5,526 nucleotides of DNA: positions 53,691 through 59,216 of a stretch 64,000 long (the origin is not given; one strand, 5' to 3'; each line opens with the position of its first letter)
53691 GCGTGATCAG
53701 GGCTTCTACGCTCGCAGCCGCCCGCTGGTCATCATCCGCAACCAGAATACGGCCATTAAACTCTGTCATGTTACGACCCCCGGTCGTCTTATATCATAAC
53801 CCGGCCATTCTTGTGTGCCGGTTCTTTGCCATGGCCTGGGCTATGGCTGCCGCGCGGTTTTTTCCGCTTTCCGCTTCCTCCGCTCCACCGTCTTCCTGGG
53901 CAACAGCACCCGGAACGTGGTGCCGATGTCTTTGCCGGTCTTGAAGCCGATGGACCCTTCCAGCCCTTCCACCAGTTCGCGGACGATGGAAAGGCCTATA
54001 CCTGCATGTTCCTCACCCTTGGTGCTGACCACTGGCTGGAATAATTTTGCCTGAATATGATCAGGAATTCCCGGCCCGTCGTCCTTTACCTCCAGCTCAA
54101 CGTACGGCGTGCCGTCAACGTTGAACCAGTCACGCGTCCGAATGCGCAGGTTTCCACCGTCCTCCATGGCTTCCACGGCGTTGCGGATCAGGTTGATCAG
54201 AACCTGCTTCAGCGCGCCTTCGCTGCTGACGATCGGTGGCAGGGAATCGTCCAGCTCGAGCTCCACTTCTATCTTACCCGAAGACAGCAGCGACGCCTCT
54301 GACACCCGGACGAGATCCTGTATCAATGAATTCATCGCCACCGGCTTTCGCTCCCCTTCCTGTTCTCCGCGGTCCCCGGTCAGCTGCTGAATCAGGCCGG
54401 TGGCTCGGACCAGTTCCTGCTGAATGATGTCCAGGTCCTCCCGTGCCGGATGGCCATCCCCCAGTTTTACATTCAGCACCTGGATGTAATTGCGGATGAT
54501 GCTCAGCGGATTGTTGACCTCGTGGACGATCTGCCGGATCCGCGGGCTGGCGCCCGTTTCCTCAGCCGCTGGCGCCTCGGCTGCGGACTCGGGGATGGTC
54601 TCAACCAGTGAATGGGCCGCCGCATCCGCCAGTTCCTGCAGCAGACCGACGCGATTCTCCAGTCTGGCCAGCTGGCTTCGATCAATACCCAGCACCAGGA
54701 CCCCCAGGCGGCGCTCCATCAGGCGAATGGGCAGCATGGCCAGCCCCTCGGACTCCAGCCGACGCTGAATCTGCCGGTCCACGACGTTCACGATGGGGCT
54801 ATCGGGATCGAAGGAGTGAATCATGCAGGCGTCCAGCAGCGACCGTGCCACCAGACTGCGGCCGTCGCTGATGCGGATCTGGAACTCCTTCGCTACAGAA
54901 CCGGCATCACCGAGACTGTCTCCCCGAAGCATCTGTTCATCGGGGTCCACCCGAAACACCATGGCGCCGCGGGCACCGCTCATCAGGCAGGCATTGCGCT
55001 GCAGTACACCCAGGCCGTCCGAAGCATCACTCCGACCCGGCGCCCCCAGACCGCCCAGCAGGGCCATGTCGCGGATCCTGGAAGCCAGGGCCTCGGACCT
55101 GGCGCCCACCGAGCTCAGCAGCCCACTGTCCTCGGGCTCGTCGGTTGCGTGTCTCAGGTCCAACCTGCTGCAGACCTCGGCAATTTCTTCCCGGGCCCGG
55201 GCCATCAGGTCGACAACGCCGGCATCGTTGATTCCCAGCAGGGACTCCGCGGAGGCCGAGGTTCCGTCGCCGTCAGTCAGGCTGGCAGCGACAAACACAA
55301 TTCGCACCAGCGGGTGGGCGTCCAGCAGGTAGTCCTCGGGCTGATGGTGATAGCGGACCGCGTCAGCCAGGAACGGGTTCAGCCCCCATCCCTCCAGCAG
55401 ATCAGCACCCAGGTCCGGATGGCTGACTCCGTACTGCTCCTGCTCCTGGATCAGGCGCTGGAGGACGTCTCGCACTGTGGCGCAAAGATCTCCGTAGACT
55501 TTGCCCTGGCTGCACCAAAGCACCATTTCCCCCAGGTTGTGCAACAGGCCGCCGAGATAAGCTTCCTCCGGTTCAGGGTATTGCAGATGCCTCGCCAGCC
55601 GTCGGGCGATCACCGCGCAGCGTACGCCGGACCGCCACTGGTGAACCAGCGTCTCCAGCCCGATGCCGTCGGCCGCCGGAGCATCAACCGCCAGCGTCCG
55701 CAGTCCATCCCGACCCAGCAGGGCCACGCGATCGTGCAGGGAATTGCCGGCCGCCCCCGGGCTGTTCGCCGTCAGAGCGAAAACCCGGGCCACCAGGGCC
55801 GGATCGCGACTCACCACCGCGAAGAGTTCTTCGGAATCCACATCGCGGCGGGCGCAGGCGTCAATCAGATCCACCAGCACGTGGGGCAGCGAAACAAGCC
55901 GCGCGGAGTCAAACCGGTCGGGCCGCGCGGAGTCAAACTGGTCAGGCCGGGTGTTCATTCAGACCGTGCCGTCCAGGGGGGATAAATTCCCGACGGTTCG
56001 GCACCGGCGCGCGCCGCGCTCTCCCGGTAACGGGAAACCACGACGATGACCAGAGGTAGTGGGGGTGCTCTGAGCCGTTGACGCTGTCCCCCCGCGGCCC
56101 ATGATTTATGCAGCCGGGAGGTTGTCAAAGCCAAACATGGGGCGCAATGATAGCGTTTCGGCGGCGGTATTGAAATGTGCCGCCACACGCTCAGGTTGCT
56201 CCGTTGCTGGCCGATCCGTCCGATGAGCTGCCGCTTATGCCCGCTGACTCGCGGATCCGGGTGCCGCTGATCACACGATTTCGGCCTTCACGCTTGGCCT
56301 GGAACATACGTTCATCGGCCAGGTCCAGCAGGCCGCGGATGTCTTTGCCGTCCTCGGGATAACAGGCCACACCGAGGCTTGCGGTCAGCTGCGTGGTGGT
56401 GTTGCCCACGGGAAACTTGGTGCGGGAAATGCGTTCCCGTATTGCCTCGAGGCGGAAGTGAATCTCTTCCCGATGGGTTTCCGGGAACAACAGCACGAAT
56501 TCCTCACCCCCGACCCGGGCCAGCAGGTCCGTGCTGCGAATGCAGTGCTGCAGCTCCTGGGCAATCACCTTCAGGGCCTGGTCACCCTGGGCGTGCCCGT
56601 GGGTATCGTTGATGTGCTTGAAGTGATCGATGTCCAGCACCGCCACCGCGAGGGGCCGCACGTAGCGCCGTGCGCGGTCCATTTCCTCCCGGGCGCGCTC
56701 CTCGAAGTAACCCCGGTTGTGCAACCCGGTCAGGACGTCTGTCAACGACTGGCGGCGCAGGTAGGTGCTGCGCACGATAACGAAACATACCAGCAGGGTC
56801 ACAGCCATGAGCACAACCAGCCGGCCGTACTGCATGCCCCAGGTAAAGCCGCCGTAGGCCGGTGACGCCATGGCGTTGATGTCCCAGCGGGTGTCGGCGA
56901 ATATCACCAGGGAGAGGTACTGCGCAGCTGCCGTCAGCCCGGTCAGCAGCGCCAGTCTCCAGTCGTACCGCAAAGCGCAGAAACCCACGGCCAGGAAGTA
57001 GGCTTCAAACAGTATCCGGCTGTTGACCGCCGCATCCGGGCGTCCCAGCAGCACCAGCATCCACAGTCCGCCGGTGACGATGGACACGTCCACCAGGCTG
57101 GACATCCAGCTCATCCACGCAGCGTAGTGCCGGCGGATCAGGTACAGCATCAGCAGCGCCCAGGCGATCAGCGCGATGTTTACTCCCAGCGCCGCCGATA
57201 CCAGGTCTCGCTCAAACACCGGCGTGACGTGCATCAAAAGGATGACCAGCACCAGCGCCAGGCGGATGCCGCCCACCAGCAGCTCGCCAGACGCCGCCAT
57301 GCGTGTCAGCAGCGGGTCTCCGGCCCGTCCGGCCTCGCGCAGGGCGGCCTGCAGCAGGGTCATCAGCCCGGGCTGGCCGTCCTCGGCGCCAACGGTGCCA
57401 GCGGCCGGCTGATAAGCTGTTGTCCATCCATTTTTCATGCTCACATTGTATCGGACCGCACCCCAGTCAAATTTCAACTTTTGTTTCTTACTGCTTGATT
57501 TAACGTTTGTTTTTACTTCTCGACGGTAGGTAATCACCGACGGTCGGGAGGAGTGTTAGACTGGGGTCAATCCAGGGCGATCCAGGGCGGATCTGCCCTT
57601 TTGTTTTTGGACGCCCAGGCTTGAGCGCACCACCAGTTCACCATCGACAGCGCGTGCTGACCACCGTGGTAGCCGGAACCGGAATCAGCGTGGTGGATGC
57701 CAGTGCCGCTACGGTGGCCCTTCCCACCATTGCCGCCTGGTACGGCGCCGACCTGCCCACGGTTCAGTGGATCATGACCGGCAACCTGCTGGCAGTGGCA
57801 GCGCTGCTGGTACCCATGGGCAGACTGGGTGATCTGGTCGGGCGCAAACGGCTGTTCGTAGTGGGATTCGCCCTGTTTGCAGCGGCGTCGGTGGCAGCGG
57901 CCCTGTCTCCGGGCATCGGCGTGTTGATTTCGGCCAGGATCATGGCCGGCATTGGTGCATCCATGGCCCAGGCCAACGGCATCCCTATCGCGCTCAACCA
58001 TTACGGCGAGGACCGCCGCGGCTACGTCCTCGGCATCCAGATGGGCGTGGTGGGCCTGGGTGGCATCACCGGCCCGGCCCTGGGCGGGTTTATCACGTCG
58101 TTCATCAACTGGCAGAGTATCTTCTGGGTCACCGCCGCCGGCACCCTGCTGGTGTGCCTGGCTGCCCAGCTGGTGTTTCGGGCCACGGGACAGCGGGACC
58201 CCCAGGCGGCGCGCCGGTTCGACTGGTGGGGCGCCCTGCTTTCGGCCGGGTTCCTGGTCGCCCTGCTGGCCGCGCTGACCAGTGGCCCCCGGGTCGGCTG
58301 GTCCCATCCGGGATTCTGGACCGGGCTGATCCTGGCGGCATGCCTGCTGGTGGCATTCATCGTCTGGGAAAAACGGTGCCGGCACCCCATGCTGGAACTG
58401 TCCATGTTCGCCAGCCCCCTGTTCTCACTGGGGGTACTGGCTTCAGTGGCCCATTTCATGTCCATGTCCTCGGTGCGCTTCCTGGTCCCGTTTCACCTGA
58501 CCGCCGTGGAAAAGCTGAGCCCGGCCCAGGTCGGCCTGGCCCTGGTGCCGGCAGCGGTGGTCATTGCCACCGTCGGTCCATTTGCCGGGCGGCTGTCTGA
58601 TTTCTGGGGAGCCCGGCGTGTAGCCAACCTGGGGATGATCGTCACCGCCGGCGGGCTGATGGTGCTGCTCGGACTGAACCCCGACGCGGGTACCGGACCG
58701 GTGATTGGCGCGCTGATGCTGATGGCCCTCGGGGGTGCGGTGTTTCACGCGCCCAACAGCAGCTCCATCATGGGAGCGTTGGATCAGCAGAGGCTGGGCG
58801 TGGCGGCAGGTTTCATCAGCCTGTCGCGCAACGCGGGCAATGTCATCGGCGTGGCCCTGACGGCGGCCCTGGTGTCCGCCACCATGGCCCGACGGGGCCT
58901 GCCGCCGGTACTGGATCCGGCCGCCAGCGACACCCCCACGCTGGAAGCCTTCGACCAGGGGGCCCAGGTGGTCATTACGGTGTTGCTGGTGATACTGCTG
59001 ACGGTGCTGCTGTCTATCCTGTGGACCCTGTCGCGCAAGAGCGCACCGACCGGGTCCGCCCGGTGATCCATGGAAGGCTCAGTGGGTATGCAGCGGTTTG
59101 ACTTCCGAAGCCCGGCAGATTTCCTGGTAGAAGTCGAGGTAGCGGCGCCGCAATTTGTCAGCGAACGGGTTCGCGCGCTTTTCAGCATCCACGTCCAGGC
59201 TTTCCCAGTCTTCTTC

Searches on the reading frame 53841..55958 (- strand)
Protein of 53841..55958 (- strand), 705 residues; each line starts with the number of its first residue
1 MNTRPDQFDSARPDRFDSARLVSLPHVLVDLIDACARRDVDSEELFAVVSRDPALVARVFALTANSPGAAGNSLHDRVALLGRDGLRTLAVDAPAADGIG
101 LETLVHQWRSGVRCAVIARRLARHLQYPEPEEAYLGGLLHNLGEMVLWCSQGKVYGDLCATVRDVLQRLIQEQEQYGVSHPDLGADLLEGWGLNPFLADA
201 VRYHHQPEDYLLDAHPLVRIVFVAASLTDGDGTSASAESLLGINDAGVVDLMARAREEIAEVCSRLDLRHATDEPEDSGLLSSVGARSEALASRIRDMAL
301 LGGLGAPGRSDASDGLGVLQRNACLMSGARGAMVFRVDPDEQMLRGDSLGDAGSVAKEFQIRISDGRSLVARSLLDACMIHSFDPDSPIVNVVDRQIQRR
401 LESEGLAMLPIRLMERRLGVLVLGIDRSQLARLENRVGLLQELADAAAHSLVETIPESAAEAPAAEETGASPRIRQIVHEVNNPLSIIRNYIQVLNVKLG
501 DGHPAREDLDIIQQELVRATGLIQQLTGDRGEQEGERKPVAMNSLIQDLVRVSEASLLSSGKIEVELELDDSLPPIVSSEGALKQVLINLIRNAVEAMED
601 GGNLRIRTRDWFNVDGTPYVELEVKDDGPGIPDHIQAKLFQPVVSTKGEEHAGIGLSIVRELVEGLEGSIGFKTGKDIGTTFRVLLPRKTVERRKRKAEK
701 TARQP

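Call 3: search_protein_families(library=pfam, proteins=[window:53841-55958:-], max_evalue=0.001)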
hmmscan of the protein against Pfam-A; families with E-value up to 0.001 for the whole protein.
window:53841-55958:- (705 aa): 4 families
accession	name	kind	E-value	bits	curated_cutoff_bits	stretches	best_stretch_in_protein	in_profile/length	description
PF08668.18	HDOD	-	5.4e-32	111.3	22.9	1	21-207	1-196/196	HDOD domain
PF02518.31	HATPase_c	-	5e-21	75.7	26.4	1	581-689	4-110/111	Histidine kinase-, DNA gyrase B-, and HSP90-like ATPase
PF01966.28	HD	-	1.6e-07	32.1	22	1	113-224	7-110/116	HD domain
PF00512.31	HisKA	-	2.6e-07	31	26.9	1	475-526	7-57/66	His Kinase A (phospho-acceptor) domain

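Call 7: search_protein_families(library=ncbifam, proteins=[window:53841-55958:-], max_evalue=0.001)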
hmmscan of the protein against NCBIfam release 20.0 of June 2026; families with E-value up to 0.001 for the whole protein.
window:53841-55958:- (705 aa): 72 families (the best 25 are shown)
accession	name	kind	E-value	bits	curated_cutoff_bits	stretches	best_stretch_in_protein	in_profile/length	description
NF008468.0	PRK11360.1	equivalog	5.7e-41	140.6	646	1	477-693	403-613/616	two-component system sensor histidine kinase AtoS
NF010411.0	PRK13837.1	equivalog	1.8e-30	105.7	647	1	411-697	385-684/828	two-component system VirA-like sensor kinase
NF008293.1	PRK11073.1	equivalog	4.4e-30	105.1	240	1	465-688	125-347/349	nitrogen regulation protein NR(II)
NF046020.1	HisKinCckABruc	equivalog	2.8e-28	98.3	1000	1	477-702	487-721/868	cell cycle histidine kinase CckA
NF007688.0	PRK10364.1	equivalog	4.6e-26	91.6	479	1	477-697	247-459/460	two-component system sensor histidine kinase ZraS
NF053867.1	SprKinKinDBac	equivalog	2.9e-24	85.4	775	1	478-688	294-497/500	sporulation kinase KinD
NF052574.1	HisKinEspCMyxo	equivalog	3.3e-24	85.1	1200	1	477-700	424-649/785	serine histidine kinase EspC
TIGR02938.1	nifL_nitrog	equivalog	6.8e-24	84.2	242.45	1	475-676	281-482/494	nitrogen fixation negative regulator NifL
NF046044.1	PnpS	equivalog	9.7e-23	80.8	400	1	477-687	177-390/390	two-component system histidine kinase PnpS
NF010076.0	PRK13557.1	subfamily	2.9e-22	78.8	631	1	477-700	170-406/540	histidine kinase famiy protein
NF046026.1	HisKinCckACaul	equivalog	3.6e-22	78.3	1000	1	477-700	309-544/678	cell cycle histidine kinase CckA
NF041777.1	sens_FixL_Rhizob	equivalog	1e-21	77.2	850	1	477-689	269-482/485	sensor protein FixL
TIGR02966.1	phoR_proteo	equivalog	1e-20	74.1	334.2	1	476-685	120-332/333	phosphate regulon sensor histidine kinase PhoR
NF047466.1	hybrid_RR_LvrB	exception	7.6e-20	71.4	500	1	477-687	159-375/377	hybrid histidine kinase/response regulator LvrB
NF008312.0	PRK11100.1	equivalog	4.8e-19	68.5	356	1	474-689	260-475/477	two-component system sensor histidine kinase CreC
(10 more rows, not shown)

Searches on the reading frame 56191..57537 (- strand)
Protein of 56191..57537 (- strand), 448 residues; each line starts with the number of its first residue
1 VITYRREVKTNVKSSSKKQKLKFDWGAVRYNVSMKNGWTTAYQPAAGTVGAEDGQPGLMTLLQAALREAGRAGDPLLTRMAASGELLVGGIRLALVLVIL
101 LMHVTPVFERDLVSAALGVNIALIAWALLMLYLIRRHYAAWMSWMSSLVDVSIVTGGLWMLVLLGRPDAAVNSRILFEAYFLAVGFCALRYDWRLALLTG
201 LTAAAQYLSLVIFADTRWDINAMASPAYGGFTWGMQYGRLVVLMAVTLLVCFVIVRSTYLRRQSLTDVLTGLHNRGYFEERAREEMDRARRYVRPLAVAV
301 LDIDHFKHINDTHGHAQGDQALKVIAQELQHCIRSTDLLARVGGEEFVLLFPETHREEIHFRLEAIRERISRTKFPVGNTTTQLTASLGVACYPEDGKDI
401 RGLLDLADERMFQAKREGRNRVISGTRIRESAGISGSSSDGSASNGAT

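Call 3: search_protein_families(library=pfam, proteins=[window:56191-57537:-], max_evalue=0.001)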
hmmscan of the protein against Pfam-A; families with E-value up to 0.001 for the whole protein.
window:56191-57537:- (448 aa): 2 families
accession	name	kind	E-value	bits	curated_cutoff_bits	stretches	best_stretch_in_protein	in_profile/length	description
PF00990.26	GGDEF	-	2.8e-48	164.2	23.8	1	265-421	2-161/161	Diguanylate cyclase, GGDEF domain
PF17853.6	GGDEF_2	-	0.00048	20.8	24.5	0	294-379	21-95/116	GGDEF-like domain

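Call 7: search_protein_families(library=ncbifam, proteins=[window:56191-57537:-], max_evalue=0.001)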
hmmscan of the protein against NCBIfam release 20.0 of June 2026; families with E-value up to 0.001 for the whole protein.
window:56191-57537:- (448 aa): 22 families
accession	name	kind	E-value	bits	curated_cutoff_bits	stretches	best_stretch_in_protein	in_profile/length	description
TIGR00254.1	GGDEF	domain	1.8e-52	177.5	37.4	1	260-423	1-165/168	diguanylate cyclase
NF038266.1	diguan_SiaD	equivalog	7.4e-50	169.7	290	1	258-422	88-252/252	biofilm regulation diguanylate cyclase SiaD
NF007135.0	PRK09581.1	equivalog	3.7e-45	154.6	474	1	263-424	291-454/457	PleD family two-component system response regulator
NF047654.1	DiguCycDgcRLepto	equivalog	5.6e-42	143.6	500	1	259-424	128-295/295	diguanylate cyclase DgcR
NF007380.0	PRK09894.1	equivalog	9.3e-40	136.8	256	1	256-423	121-285/296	diguanylate cyclase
NF011955.1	PRK15426.1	equivalog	1.4e-38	132.4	408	1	249-424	383-560/564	cellulose biosynthesis regulator diguanylate cyclase DgcQ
NF007423.1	PRK09966.1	equivalog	2.8e-38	131.8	325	1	259-415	234-390/390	diguanylate cyclase DgcN/YfiN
NF041606.1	dguan_cyc_DgcA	equivalog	1.2e-36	126.3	370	1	244-422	159-336/340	diguanylate cyclase DgcA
NF045675.1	PhdiestaseDibA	equivalog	8.5e-32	110.3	980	1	264-420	203-359/623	phosphodiesterase DibA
NF051473.1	DigCycDgcsShew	equivalog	1.2e-31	110.1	400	1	257-421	128-287/291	diguanylate cyclase DgcS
NF007298.0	PRK09776.1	equivalog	4.2e-31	107.7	1135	1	259-422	679-842/1111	diguanylate cyclase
NF007474.0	PRK10060.1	equivalog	6.3e-30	104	782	1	260-421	233-391/663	cyclic di-GMP phosphodiesterase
NF007599.0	PRK10245.1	equivalog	8.3e-30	103.5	402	1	260-422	206-367/371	diguanylate cyclase AdrA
NF040885.1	diguan_DgcJ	equivalog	1.2e-25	90.2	500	1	249-420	326-491/493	diguanylate cyclase DgcJ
NF047872.1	GGDEF_GdpS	equivalog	5.8e-24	84.9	400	1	262-423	185-348/355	GGDEF domain-containing protein GdpS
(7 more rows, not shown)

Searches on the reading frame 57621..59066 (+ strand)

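Call 44: search_protein_families(library=pfam, proteins=[window:57621-59066:+], max_evalue=0.001)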
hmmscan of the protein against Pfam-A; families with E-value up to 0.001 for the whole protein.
window:57621-59066:+ (481 aa): 1 family
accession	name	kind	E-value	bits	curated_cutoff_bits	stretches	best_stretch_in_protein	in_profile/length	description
PF07690.21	MFS_1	-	3.2e-44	151.7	33.4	2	18-270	3-246/347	Major Facilitator Superfamily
